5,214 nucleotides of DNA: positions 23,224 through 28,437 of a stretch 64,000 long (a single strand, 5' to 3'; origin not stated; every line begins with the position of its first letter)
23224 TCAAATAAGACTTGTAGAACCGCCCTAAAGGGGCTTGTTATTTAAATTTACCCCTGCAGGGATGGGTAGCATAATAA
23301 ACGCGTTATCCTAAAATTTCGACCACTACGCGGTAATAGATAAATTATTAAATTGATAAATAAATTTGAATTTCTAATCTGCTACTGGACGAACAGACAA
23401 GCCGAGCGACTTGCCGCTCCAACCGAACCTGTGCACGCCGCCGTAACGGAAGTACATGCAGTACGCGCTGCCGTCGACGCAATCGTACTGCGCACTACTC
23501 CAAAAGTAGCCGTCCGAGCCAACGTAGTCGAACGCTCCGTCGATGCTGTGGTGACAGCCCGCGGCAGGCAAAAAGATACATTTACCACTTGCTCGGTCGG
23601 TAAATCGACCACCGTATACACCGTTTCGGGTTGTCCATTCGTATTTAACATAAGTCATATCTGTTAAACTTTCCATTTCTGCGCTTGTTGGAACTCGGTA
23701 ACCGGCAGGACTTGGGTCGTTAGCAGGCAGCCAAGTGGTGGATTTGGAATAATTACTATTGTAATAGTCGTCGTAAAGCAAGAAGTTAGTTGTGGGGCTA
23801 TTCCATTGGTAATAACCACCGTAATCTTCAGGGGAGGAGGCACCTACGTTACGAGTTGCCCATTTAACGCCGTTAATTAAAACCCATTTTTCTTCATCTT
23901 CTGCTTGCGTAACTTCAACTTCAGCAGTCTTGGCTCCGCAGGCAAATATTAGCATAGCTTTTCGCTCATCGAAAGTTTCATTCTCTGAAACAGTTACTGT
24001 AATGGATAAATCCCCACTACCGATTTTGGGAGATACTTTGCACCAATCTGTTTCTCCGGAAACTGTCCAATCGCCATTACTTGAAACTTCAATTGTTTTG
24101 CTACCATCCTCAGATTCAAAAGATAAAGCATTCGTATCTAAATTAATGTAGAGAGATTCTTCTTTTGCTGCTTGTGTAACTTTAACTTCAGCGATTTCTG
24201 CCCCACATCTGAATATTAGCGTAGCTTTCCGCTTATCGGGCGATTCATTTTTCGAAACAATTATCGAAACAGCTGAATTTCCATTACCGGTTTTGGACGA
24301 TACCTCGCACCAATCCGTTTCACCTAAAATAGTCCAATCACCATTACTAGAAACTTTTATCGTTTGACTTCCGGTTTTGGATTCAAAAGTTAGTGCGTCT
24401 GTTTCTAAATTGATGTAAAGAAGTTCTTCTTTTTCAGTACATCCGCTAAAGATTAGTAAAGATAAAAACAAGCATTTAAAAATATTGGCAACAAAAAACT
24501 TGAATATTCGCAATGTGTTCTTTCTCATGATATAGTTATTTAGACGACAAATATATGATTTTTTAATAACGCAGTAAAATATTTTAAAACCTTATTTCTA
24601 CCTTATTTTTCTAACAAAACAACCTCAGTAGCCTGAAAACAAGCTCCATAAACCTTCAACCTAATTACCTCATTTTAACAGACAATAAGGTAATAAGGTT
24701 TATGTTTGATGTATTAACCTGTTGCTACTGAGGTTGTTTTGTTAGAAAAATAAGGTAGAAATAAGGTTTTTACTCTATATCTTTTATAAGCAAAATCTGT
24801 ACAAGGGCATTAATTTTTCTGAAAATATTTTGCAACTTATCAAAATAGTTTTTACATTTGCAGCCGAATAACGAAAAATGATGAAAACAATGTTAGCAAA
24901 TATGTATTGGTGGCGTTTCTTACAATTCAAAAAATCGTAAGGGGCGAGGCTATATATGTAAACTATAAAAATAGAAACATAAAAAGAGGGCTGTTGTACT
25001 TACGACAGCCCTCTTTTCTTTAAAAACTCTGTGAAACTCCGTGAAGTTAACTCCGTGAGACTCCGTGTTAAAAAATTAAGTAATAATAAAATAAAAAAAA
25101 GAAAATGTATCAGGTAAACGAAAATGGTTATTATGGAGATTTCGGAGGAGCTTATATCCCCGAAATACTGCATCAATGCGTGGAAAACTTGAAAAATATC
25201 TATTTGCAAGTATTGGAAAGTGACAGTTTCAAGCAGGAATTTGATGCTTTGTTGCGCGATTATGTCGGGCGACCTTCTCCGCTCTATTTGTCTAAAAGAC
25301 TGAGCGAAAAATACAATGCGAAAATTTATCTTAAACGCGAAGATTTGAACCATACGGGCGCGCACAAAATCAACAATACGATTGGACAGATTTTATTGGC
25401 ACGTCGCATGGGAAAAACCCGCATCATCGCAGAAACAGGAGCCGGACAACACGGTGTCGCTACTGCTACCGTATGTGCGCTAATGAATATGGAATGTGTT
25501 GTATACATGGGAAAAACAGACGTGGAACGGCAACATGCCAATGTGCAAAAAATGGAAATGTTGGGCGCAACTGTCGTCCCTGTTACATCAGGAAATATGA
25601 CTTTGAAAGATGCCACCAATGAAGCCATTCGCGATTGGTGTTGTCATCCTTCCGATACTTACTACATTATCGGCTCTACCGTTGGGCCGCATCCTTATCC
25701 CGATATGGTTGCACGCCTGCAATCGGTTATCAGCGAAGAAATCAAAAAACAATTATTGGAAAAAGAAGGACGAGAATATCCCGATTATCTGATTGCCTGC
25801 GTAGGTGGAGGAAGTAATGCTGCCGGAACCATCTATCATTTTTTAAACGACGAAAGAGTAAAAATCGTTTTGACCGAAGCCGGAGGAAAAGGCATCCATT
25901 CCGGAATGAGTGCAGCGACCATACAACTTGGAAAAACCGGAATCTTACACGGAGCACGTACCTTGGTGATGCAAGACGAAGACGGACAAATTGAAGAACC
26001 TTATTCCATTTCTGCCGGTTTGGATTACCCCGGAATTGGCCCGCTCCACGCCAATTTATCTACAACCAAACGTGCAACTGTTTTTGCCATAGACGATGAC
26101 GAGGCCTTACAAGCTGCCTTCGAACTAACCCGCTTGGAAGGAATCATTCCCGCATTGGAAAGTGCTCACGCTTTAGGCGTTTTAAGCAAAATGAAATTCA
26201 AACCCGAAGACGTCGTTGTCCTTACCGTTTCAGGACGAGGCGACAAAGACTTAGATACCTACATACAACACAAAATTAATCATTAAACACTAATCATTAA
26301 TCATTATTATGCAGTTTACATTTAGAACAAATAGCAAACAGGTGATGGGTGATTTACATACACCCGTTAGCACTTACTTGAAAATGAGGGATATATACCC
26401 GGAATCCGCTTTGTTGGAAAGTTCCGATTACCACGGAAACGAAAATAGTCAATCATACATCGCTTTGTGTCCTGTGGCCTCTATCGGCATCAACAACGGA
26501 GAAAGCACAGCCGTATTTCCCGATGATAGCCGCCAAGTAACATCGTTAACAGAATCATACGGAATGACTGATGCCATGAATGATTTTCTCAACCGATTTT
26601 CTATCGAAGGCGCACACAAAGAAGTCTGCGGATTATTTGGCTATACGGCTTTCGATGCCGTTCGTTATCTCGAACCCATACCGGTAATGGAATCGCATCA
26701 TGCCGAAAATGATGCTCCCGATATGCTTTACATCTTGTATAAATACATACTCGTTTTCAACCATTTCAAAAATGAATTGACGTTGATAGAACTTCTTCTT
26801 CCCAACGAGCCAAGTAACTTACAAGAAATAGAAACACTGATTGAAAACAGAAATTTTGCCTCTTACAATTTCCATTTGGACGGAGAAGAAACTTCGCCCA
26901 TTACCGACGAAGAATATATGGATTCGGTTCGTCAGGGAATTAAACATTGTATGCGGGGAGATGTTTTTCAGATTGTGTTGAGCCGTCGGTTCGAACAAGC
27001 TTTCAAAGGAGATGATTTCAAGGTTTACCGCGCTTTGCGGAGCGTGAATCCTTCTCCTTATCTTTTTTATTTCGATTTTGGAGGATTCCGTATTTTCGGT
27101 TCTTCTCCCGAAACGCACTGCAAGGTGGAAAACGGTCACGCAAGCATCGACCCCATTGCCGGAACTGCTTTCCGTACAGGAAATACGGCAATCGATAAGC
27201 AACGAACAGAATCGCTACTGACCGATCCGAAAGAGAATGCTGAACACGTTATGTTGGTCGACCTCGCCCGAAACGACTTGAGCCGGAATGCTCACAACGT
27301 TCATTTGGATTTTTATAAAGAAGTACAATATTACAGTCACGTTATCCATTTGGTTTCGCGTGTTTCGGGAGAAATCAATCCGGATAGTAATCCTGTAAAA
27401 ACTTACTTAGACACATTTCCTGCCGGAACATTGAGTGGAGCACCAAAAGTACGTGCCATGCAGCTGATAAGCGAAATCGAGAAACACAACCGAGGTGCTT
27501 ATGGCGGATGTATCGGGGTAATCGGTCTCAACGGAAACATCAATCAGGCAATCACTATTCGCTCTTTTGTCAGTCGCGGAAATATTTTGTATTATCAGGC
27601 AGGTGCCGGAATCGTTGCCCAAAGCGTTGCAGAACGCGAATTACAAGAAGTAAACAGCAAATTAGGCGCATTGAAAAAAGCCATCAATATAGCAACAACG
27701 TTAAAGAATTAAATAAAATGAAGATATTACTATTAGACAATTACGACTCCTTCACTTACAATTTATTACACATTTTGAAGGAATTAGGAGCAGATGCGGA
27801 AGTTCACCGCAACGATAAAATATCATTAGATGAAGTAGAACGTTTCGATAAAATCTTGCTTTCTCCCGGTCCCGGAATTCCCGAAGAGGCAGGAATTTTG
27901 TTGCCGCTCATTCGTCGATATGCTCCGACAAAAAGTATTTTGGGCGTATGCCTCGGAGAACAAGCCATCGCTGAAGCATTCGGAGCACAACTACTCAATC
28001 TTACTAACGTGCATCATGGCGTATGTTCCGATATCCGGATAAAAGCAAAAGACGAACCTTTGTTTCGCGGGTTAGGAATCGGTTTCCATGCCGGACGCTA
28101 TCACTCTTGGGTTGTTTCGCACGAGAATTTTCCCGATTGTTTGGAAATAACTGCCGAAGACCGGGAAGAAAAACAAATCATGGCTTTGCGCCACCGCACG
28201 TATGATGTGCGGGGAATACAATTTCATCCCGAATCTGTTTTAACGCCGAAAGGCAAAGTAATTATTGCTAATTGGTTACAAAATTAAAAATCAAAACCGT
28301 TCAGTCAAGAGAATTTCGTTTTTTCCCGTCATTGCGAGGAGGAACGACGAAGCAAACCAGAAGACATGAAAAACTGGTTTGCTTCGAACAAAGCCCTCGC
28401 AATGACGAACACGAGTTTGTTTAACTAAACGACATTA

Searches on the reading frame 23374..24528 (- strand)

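Call 10: search_protein_families(library=pfam, proteins=[window:23374-24528:-], max_evalue=0.0001)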
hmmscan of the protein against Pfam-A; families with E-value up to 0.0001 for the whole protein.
window:23374-24528:- (384 aa): 3 families
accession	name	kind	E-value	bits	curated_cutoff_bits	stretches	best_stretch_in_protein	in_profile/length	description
PF13004.13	BACON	-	6.5e-25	87.3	25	2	153-209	2-61/61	Putative binding domain, N-terminal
PF19190.6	BACON_2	-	5.1e-18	65.2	25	2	130-209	4-92/94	Viral BACON domain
PF07603.17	Lcl_C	-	9.3e-05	23.1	34.9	0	277-382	42-116/117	Lcl C-terminal domain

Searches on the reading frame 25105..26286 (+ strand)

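Call 10: search_protein_families(library=pfam, proteins=[window:25105-26286:+], max_evalue=0.0001)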
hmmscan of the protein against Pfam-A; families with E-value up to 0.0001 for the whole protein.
window:25105-26286:+ (393 aa): 1 family
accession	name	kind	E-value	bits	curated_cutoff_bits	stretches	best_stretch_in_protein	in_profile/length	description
PF00291.31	PALP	-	7.4e-44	150.7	35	1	55-377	5-295/295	Pyridoxal-phosphate dependent enzyme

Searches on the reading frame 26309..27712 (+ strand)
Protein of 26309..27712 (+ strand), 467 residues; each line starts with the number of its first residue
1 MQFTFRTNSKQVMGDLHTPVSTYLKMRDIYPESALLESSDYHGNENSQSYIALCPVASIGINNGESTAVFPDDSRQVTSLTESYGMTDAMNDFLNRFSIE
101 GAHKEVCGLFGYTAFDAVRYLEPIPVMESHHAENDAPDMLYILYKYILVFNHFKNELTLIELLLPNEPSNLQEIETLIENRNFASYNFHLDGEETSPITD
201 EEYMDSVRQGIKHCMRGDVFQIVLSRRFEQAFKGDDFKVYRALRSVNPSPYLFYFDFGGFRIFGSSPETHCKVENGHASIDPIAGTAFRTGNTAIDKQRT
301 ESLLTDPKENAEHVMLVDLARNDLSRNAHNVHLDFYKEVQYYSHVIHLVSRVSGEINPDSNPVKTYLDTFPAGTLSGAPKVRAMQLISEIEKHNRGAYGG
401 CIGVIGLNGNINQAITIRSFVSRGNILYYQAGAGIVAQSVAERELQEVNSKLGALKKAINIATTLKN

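Call 10: search_protein_families(library=pfam, proteins=[window:26309-27712:+], max_evalue=0.0001)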
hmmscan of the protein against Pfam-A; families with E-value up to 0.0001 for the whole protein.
window:26309-27712:+ (467 aa): 2 families
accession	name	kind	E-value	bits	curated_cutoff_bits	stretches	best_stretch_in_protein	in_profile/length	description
PF00425.24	Chorismate_bind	-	1.1e-76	258.2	27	1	200-451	2-257/257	chorismate binding enzyme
PF04715.19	Anth_synt_I_N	-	5.8e-27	95.1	23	1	15-159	1-140/140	Anthranilate synthase component I, N terminal region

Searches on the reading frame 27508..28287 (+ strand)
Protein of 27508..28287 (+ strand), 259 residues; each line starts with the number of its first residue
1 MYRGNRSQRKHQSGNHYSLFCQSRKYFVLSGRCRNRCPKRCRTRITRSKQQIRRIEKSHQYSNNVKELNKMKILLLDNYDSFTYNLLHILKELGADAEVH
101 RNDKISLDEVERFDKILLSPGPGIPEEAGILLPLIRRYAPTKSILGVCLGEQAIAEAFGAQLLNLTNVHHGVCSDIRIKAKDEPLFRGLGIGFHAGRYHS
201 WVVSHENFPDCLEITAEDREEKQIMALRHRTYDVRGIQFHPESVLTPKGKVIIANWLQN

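Call 10: search_protein_families(library=pfam, proteins=[window:27508-28287:+], max_evalue=0.0001)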
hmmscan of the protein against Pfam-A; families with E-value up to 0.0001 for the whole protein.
window:27508-28287:+ (259 aa): 1 family
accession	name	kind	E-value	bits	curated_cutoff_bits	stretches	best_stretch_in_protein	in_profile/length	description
PF00117.34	GATase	-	2.1e-48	165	22.8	1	74-257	1-187/190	Glutamine amidotransferase class-I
